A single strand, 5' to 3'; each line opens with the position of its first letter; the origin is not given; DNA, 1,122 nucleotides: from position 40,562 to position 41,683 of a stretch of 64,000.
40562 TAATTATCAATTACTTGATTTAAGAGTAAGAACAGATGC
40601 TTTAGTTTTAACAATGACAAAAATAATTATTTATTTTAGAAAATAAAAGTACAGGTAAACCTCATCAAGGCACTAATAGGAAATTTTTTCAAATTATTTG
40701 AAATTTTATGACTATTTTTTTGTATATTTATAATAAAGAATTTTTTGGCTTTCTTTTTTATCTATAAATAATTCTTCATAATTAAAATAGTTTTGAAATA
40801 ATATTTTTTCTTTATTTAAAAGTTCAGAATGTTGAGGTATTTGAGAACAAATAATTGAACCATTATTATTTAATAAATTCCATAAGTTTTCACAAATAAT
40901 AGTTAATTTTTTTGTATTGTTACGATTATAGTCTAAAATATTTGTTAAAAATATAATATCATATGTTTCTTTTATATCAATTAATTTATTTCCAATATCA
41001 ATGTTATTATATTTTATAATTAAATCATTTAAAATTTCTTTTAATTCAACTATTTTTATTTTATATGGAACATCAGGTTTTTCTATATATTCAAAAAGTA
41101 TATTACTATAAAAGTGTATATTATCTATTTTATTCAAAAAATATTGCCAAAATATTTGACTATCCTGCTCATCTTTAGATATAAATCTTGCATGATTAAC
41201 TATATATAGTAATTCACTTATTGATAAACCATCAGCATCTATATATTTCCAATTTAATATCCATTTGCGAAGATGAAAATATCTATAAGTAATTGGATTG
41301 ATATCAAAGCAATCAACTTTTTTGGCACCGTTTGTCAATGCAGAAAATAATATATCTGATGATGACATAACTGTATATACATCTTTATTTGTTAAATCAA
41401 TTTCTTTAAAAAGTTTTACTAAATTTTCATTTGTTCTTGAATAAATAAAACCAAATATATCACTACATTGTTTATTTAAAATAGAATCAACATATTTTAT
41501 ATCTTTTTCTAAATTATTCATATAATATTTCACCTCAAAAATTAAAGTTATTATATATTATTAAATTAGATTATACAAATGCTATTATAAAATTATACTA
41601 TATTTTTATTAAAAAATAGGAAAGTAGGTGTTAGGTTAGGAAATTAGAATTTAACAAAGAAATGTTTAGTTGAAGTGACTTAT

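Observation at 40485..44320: Four-gene island of unknowns immediately downstream of tRNA-Arg(CCT)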

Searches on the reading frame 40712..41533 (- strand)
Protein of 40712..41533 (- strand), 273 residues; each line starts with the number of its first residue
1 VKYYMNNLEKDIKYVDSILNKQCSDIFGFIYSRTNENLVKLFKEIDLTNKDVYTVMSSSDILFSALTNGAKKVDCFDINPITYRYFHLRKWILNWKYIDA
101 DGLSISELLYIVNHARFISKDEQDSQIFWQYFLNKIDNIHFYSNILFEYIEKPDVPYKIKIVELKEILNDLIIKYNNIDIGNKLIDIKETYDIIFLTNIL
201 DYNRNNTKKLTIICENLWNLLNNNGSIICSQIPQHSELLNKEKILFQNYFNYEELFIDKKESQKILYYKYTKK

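Call 4: search_protein_families(library=pfam, proteins=[window:40712-41533:-], max_evalue=1)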
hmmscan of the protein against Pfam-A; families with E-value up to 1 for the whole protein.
window:40712-41533:- (273 aa): 4 families
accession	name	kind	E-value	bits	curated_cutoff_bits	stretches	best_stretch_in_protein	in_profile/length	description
PF11899.13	DUF3419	-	0.00061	19.5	28.2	1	28-89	9-71/385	Protein of unknown function (DUF3419)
PF05401.17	NodS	-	0.038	14.3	24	1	173-229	91-144/201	Nodulation protein S (NodS)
PF01739.24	CheR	-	0.038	13.9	27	1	173-248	120-188/195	CheR methyltransferase, SAM binding domain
PF13847.12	Methyltransf_31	-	0.3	11.2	27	1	188-267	72-142/145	Methyltransferase domain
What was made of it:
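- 40712..41521 (-): Gene A: 269-aa class I SAM-dependent methyltransferase-fold protein (273 aa from the upstream GTG). Weak hits to DUF3419, NodS, CheR and Methyltransf_31 (call 4).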

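Call 5: search_protein_families(library=ncbifam, proteins=[window:40712-41533:-], max_evalue=1)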
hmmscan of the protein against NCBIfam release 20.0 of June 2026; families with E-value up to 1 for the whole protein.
window:40712-41533:- (273 aa): 0 families

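Call 6: search_protein_families(library=padloc, proteins=[window:40712-41533:-], max_evalue=1)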
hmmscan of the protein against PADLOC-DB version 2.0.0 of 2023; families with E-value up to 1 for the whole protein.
window:40712-41533:- (273 aa): 0 families

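Call 7: search_protein_families(library=phrogs, proteins=[window:40712-41533:-], max_evalue=1)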
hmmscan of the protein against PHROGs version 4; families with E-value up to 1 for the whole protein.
window:40712-41533:- (273 aa): 0 families

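Call 35: search_protein_representatives(protein=window:40712-41533:-)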
Query: 273 residues. Proteins with E-value up to 0.001 (for the whole library): 682; up to 1e-10: 238; up to 1e-30: 19. The best 150 are listed.
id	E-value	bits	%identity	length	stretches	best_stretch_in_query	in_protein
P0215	3.6e-70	252.7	52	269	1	5-273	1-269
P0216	7.8e-66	238.5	49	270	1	5-273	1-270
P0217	1.5e-56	208.1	48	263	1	5-273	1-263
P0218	3.5e-53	197.0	47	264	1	5-273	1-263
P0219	1.1e-52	195.4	43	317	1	4-273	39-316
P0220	1.5e-48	181.9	41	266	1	5-272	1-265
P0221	1.3e-47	178.8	42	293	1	3-273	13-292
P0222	4.1e-45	170.6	41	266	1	7-273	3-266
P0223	5.9e-45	170.0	58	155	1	5-150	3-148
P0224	7.4e-43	163.2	39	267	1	5-273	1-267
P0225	5.6e-39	150.5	38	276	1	5-273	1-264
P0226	7.5e-39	150.0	53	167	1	113-273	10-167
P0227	8.0e-39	150.0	40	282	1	5-273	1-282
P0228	2.1e-38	148.6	37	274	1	5-254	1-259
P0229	6.4e-38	147.0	33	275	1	7-273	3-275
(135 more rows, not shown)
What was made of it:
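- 40712..41521 (-): 682 representative homologues align from residue 5 (call 35).
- Checked: A: 682 representatives (call 35).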

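Call 39: search_protein_families(library=pfam, alignment_id=A3, max_evalue=0.01)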
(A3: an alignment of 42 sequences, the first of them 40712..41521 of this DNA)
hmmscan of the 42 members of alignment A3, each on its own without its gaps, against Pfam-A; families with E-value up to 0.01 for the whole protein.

A. member 1, window:40712-41521:- (269 aa): 1 family
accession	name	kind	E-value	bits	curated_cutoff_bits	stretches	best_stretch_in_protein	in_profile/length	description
PF11899.13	DUF3419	-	0.00058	19.6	28.2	0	24-85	9-71/385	Protein of unknown function (DUF3419)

B. families by the number of members that match (of 42 scanned): 10 families
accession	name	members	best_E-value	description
PF08242.18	Methyltransf_12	21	4.7e-06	Methyltransferase domain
PF11899.13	DUF3419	12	3.6e-07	Protein of unknown function (DUF3419)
PF13847.12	Methyltransf_31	12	6.5e-05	Methyltransferase domain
PF13489.12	Methyltransf_23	6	1.5e-05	Methyltransferase domain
PF05401.17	NodS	6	0.00028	Nodulation protein S (NodS)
PF01739.24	CheR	3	3.4e-05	CheR methyltransferase, SAM binding domain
PF08241.18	Methyltransf_11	3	0.0014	Methyltransferase domain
PF25046.1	DUF7790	2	0.0034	Domain of unknown function (DUF7790)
PF16800.11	Endopep_inhib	1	0.0037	IseA DL-endopeptidase inhibitor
PF13649.12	Methyltransf_25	1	0.0038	Methyltransferase domain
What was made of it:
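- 40712..41521 (-): Of 42 family members, 21 hit Methyltransf_12 and 12 hit DUF3419 (call 39).
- On Class I SAM-dependent methyltransferase fold (gene A): 21 of 42 family members hit Methyltransf_12 (best E 4.7e-6), 12 hit DUF3419 and 12 hit Methyltransf_31 (call 39).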

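Call 49: search_solved_structures(query=A3, max_evalue=1)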
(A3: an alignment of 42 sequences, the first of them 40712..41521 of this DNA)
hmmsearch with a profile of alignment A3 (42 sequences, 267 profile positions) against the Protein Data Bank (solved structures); distinct sequences matched with E-value up to 1: 13.
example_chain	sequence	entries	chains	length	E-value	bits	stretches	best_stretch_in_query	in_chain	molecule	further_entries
8k76_A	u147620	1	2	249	0.0057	19.2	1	157-263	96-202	S-adenosylmethionine-dependent methyltransferase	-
3mgg_A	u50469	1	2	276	0.078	15.4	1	166-223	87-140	Methyltransferase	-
1bc5_A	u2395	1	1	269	0.1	15.1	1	159-230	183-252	CHEMOTAXIS RECEPTOR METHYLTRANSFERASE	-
1af7_A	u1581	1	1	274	0.1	15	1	159-230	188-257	CHEMOTAXIS RECEPTOR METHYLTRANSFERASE CHER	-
3ofj_A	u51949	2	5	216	0.15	14.5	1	169-225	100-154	Nodulation protein S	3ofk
6kjg_A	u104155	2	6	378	0.21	14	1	166-220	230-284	Dual-functional monooxygenase/methyltransferase psoF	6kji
5thy_A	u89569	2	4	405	0.26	13.7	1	176-229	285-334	CurJ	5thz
5oyc_A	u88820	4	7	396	0.33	13.4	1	114-165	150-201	Cellulase, putative, cel5D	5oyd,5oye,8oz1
7dmb_A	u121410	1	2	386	0.38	13.2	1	166-222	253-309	Putative methyltransferase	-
6ha9_A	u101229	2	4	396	0.43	13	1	114-165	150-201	Cellulase, putative, cel5D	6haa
9bxl_A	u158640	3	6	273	0.47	12.9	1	166-228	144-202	5-thiohistidine N-methyltransferase OvoM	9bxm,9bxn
7cpx_A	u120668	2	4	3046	0.63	12.4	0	168-230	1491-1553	Lovastatin nonaketide synthase, polyketide synthase component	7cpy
1ri1_A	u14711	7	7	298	0.68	12.3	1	167-262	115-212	mRNA CAPPING ENZYME | mRNA cap guanine-N7 methyltransferase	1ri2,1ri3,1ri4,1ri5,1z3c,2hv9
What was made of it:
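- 40712..41521 (-): The family profile hits PDB SAM-methyltransferases (8k76, E 0.006; CheR; NodS) (call 49).
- On Class I SAM-dependent methyltransferase fold (gene A): The profile hits 8k76, CheR and NodS in PDB (call 49).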

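Call 67: find_encoding_contigs(protein=P0215, flank=8000, max_places=3)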
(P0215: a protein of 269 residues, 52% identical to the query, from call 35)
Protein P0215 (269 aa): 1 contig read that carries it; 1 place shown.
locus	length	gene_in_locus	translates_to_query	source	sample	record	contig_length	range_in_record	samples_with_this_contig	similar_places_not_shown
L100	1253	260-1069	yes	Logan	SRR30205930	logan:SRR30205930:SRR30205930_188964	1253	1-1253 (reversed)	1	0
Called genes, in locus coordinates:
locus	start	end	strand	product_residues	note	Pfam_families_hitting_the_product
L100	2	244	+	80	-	?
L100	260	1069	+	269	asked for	-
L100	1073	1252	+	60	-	?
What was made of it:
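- Tried and rejected: It sits on a 1.2-kb contig and gave no usable context (call 67).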

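Call 69: find_related_loci(query=A5, collection=metagenome_contigs, flank=8000)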
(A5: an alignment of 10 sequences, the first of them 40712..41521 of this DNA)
Query A5 (269 aa) in metagenome_contigs; peptide patterns used: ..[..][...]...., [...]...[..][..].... (x = any residue, [..] = any of these).
315 stretches matched a pattern; 57 encode a relative of the query (tblastn E <= 1e-3); 57 distinct loci.
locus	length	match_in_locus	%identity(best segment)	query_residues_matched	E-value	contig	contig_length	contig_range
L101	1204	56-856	39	1-269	2e-50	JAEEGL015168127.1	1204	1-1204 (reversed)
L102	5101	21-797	37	1-264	3e-42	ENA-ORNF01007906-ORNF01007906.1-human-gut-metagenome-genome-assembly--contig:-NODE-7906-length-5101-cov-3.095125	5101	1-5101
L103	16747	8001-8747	37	1-251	2e-40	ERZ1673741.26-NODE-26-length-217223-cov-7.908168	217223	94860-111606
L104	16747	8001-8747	37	1-251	2e-40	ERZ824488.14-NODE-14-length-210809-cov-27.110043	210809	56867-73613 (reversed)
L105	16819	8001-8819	33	1-269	1e-39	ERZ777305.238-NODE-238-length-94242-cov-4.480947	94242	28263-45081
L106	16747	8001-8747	36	1-251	1e-39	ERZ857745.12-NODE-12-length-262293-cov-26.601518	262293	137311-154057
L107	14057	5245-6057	37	2-269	1e-41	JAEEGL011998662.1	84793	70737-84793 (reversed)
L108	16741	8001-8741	31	3-247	1e-19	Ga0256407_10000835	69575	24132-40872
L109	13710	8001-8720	33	8-223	1e-17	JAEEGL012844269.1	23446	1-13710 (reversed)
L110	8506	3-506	31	85-251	1e-15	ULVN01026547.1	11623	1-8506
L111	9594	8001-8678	31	4-227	6e-15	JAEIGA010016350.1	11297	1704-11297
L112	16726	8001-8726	27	1-228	1e-14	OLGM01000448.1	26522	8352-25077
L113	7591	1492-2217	27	1-228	1e-14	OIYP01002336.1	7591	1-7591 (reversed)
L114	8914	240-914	31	21-223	3e-12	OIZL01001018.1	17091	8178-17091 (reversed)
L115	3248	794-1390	26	18-198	7e-12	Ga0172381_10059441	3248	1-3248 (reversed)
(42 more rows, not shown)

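Call 74: search_protein_families(library=pfam, proteins=[L107:218-1006:+, L107:1061-1744:+, L107:2321-2917:+, L107:2930-3469:+, L107:3515-4465:+, L107:4526-5164:+, L107:6072-7016:+, L107:7073-7639:+, L107:7822-8892:+, L107:8865-9716:+], max_evalue=0.001)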
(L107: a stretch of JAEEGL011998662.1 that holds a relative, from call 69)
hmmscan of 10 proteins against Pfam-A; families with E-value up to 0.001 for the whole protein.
L107:218-1006:+ (262 aa): 4 families
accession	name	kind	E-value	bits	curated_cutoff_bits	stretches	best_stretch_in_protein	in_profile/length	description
PF13561.12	adh_short_C2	-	5.6e-56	190.2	27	1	57-261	30-235/236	Enoyl-(Acyl carrier protein) reductase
PF00106.31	adh_short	-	2.5e-42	145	26.6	2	56-215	33-193/195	short chain dehydrogenase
PF08659.16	KR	-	1.4e-08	35.3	22.6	1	8-161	3-139/180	KR domain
PF23441.1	SDR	-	6.3e-07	29.5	27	1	7-209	9-199/258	SDR-like rossmann domain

L107:1061-1744:+ (227 aa): 2 families
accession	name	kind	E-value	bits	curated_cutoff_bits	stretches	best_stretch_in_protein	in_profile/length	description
PF01966.28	HD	-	1.1e-08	35.8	22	1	31-130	2-114/116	HD domain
PF24391.1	HD-CE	-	5.7e-05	23.4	27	1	29-100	7-83/263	HD-CE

L107:2321-2917:+ (198 aa): 7 families
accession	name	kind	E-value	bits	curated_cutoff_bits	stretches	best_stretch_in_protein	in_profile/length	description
PF08241.18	Methyltransf_11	-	5e-17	62.8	21.2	1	25-124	1-95/95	Methyltransferase domain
PF13649.12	Methyltransf_25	-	1.2e-15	58.4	27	1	24-120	1-97/97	Methyltransferase domain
PF13847.12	Methyltransf_31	-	5e-14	52.7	27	1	23-125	6-110/145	Methyltransferase domain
PF08242.18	Methyltransf_12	-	1.2e-09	39.3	30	1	25-122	1-98/98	Methyltransferase domain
PF03848.20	TehB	-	3.6e-08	33.5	20.4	1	17-122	27-130/193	Tellurite resistance protein TehB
PF05175.20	MTS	-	2.5e-05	24.4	23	1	14-124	26-138/170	Methyltransferase small domain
PF13489.12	Methyltransf_23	-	4.6e-05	23.7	27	1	19-125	21-117/164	Methyltransferase domain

L107:2930-3469:+ (179 aa): 1 family
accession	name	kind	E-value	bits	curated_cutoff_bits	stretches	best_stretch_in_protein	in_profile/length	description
PF00300.27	His_Phos_1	-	2.7e-41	141.8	21.7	1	3-164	1-168/194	Histidine phosphatase superfamily (branch 1)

L107:3515-4465:+ (316 aa): 0 families

L107:4526-5164:+ (212 aa): 1 family
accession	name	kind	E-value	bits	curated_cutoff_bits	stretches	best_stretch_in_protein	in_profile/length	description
PF18907.5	DUF5662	-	9e-17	61.6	27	1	12-162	3-155/156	Family of unknown function (DUF5662)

L107:6072-7016:+ (314 aa): 2 families
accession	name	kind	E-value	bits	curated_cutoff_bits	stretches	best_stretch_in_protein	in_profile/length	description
PF00149.33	Metallophos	-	3.4e-14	54.1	21.5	1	22-219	3-190/191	Calcineurin-like phosphoesterase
PF12850.12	Metallophos_2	-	2.6e-07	31.2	27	1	22-220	3-119/154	Calcineurin-like phosphoesterase superfamily domain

L107:7073-7639:+ (188 aa): 1 family
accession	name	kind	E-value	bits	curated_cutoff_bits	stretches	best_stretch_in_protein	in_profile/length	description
PF06541.16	ABC_trans_CmpB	-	1.5e-35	123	25.9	1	13-177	1-150/151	Putative ABC-transporter type IV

L107:7822-8892:+ (356 aa): 0 families

L107:8865-9716:+ (283 aa): 2 families
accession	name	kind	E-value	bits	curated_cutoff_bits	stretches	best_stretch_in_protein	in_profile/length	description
PF00625.27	Guanylate_kin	-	2.8e-17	63.4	25.2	1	14-92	7-88/182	Guanylate kinase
PF13238.12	AAA_18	-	2.1e-05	25.4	29.4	1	12-133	1-113/128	AAA domain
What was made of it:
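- Four unrelated enzyme genes separate them (call 74).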

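Call 77: search_protein_families(library=padloc, proteins=[P0215, P0224], max_evalue=0.1)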
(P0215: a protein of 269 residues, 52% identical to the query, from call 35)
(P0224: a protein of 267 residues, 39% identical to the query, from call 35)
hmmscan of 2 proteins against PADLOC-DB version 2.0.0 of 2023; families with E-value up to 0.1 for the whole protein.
P0215 (269 aa): 0 families

P0224 (267 aa): 0 families

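Call 82: search_dna_similar(query=window:40712-41521:-, collection=plasmids, mode=protein, max_evalue=0.001, max_rows=10)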
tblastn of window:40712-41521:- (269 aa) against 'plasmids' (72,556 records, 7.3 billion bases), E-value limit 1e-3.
No match.

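Call 83: search_dna_similar(query=window:40712-41521:-, collection=phages, mode=protein, max_evalue=0.001, max_rows=10)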
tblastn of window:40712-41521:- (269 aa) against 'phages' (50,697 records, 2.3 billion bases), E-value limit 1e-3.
No match.

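Call 89: list_cluster_members(proteins=[window:40712-41521:-, P0001, P0095, P0062])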
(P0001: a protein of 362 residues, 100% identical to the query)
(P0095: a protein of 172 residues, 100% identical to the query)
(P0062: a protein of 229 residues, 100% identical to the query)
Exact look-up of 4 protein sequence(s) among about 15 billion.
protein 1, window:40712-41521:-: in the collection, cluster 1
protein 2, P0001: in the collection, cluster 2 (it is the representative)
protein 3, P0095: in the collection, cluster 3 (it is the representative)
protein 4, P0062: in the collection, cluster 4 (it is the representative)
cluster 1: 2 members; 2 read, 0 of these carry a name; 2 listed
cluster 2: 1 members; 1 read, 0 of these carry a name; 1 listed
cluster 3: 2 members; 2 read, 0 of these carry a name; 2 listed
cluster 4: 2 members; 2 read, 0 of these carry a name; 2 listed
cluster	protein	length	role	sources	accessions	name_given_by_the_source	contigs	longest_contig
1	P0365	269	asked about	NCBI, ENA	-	-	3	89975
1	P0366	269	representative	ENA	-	-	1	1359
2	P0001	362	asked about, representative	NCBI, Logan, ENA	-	-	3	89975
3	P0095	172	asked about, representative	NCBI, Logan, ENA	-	-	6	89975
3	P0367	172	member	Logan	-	-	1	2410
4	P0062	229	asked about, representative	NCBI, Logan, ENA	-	-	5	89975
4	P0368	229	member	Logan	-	-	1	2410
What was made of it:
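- Tried and rejected: The cluster look-up returned no names for any of the four proteins (call 89).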
